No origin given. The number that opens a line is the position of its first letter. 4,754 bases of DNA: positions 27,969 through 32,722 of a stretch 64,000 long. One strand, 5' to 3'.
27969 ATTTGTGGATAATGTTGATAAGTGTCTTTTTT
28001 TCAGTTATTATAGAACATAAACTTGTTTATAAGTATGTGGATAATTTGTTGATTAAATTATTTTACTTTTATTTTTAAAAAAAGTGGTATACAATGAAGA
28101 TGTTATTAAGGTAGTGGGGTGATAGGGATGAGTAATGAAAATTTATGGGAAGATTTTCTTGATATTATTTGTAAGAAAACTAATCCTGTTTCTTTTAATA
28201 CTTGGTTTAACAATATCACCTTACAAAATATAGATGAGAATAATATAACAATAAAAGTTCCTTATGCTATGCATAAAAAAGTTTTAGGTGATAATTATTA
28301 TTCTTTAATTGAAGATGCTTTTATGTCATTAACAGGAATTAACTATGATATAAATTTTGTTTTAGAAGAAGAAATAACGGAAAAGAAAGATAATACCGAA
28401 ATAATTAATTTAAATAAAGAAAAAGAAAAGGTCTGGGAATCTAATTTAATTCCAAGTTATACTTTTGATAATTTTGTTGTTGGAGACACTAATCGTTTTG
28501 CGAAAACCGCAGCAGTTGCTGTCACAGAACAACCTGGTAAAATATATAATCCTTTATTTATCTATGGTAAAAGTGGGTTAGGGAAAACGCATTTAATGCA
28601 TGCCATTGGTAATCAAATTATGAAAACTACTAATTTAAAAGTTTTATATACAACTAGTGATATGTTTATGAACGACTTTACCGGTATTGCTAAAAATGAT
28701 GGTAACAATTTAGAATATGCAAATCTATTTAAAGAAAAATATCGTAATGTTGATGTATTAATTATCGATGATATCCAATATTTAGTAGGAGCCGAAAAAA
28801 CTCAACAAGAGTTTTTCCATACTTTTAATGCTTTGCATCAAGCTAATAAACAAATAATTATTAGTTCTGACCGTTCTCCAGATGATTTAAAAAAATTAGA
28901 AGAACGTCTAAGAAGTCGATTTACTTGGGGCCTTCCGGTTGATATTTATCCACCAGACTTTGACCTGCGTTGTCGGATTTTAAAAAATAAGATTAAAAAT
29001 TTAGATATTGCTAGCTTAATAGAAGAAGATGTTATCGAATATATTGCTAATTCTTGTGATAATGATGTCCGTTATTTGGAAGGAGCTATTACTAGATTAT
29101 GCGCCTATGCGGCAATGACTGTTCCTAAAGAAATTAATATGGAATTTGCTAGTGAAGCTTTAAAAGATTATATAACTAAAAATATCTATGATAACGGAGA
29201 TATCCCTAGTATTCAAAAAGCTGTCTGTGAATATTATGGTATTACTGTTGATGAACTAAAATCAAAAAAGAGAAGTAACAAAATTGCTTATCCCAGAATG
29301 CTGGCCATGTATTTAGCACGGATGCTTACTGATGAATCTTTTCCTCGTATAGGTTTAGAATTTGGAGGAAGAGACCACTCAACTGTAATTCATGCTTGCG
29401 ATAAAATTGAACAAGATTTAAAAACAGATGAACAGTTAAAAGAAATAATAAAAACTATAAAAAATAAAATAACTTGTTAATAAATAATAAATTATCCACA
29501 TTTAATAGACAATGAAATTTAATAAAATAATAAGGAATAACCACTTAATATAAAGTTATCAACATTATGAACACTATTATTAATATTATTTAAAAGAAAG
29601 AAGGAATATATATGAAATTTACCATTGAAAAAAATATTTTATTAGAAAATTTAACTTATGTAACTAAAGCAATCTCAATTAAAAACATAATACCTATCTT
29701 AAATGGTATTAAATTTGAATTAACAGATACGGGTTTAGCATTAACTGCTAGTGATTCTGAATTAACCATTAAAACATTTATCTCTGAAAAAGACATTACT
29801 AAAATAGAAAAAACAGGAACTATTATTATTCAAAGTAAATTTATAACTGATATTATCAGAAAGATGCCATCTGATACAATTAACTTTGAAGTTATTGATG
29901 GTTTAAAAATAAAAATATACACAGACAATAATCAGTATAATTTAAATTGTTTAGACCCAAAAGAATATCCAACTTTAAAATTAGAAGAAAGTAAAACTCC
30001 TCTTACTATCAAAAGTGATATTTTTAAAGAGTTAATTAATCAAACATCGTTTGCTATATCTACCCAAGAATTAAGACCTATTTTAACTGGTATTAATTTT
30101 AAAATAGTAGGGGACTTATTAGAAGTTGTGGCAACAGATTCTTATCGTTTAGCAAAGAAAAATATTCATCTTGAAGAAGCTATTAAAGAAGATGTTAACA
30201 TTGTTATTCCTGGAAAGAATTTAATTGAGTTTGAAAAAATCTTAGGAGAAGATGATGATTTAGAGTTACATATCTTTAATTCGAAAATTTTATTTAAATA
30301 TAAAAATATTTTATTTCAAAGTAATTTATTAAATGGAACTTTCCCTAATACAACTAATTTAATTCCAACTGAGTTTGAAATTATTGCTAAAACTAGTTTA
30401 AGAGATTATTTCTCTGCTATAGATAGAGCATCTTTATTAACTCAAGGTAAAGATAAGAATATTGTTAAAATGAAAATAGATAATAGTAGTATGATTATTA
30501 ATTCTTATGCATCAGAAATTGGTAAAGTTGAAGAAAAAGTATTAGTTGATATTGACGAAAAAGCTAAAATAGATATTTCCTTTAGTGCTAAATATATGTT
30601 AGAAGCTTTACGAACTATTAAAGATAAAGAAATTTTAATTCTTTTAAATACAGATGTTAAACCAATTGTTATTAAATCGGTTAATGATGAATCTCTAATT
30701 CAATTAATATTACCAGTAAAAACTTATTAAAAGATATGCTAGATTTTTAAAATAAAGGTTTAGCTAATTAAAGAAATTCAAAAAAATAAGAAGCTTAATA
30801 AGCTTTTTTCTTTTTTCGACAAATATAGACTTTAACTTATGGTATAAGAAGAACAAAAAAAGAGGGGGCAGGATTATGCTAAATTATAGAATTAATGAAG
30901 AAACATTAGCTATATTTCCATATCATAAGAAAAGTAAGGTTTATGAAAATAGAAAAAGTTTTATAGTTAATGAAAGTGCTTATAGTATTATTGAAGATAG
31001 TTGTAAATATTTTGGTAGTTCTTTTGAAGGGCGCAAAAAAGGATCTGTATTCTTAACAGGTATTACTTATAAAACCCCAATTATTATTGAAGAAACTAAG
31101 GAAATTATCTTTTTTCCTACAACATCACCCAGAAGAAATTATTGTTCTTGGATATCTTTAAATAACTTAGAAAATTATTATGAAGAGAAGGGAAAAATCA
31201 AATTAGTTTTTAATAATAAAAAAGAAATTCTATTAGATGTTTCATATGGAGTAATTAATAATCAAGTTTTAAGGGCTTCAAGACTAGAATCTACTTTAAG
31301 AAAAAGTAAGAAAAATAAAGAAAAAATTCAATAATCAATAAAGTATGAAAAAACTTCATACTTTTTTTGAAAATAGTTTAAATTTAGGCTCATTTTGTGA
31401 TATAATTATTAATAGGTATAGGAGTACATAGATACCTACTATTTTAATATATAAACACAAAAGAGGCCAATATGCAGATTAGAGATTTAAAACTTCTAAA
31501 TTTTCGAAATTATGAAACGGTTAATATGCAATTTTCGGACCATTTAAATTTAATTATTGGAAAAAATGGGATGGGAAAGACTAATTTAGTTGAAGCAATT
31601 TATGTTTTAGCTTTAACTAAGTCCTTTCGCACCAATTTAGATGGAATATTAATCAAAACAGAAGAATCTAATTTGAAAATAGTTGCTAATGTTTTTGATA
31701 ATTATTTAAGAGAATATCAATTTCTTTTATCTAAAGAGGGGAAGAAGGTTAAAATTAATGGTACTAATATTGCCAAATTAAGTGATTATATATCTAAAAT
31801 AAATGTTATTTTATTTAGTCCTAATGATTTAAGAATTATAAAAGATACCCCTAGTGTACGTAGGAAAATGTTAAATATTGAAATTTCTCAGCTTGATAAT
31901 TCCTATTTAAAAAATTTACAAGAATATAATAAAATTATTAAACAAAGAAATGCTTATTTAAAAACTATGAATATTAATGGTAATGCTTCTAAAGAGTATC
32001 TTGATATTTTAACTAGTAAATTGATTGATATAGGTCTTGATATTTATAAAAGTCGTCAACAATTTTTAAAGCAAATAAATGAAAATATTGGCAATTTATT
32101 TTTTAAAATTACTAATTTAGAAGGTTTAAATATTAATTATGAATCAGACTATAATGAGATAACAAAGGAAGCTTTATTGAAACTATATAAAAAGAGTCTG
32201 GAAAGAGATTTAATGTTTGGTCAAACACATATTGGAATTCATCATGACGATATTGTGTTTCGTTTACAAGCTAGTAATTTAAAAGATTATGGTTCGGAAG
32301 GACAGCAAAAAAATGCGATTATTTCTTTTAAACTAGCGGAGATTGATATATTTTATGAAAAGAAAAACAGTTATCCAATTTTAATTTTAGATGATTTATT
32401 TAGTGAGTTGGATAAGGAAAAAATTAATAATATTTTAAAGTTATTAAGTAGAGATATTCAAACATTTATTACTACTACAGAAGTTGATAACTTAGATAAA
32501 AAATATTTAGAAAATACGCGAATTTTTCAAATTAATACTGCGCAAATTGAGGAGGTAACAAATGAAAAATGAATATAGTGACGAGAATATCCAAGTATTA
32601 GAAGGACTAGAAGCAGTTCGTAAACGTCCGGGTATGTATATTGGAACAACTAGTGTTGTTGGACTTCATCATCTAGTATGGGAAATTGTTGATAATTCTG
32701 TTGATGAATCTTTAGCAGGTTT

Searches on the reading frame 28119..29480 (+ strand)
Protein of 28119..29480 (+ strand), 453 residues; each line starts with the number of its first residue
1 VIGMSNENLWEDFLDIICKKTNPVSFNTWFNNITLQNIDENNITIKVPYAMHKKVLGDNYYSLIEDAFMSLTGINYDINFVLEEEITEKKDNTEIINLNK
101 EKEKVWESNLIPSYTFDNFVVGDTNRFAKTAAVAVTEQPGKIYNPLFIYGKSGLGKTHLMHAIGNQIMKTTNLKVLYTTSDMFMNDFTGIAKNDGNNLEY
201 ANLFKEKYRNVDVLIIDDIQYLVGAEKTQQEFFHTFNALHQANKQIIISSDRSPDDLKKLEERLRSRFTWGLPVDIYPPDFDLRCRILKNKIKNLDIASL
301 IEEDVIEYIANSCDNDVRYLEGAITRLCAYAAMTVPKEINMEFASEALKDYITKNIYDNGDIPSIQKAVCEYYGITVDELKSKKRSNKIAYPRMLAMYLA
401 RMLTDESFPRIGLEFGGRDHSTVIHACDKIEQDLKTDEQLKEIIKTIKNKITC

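Call 8: search_protein_families(library=pfam, proteins=[window:28119-29480:+])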
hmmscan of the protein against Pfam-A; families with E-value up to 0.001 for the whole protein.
window:28119-29480:+ (453 aa): 8 families
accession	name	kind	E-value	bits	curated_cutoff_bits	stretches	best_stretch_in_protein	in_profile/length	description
PF00308.24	Bac_DnaA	-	2.1e-64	217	23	1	112-274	3-161/162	Bacterial DnaA ATPAse domain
PF08299.17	Bac_DnaA_C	-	1.7e-31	108.5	31.5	1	364-430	3-69/69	Bacterial dnaA protein helix-turn-helix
PF01695.23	IstB_IS21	-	1.6e-10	41.3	24.1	1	77-253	32-195/238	IstB-like ATP binding protein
PF11638.13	DnaA_N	-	9.9e-10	38.4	24.6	1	7-69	1-64/65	DnaA N-terminal domain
PF00004.35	AAA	-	1e-06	29.6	21.2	1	147-268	2-123/131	ATPase family associated with various cellular activities (AAA)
PF13173.12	AAA_14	-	2.4e-06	28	27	1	145-278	4-122/129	AAA domain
PF01637.24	ATPase_2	-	1.4e-05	25.5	33.2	0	143-178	20-54/225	ATPase domain predominantly from Archaea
PF13401.12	AAA_22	-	0.0001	23.1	27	0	146-241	8-109/130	AAA domain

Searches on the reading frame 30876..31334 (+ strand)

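Call 16: search_protein_families(library=pfam, proteins=[window:30876-31334:+])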
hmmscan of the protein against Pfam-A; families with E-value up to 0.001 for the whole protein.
window:30876-31334:+ (152 aa): 1 family
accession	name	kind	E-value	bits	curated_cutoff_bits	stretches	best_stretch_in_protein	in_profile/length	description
PF06338.17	ComK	-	3.4e-42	144.2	22.3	1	3-143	3-149/152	ComK protein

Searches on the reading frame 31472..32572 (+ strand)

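Call 16: search_protein_families(library=pfam, proteins=[window:31472-32572:+])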
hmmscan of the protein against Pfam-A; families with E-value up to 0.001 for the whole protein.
window:31472-32572:+ (366 aa): 6 families
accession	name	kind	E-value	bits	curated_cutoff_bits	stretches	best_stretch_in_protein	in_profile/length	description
PF02463.25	SMC_N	-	3.4e-21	76.1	40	1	3-351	2-211/220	RecF/RecN/SMC N terminal domain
PF13476.12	AAA_23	-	4.3e-08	34.5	27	1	6-219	2-177/201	AAA domain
PF13175.12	AAA_15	-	2.1e-07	31.3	32.1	1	1-330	1-258/374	AAA ATPase domain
PF13304.12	AAA_21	-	1.3e-06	29.2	27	1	25-335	1-297/304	AAA domain, putative AbiEii toxin, Type IV TA system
PF13555.12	AAA_29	-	9e-05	22.6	27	1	4-53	2-53/61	P-loop containing region of AAA domain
PF00004.35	AAA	-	0.00011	23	21.2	0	27-76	2-51/131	ATPase family associated with various cellular activities (AAA)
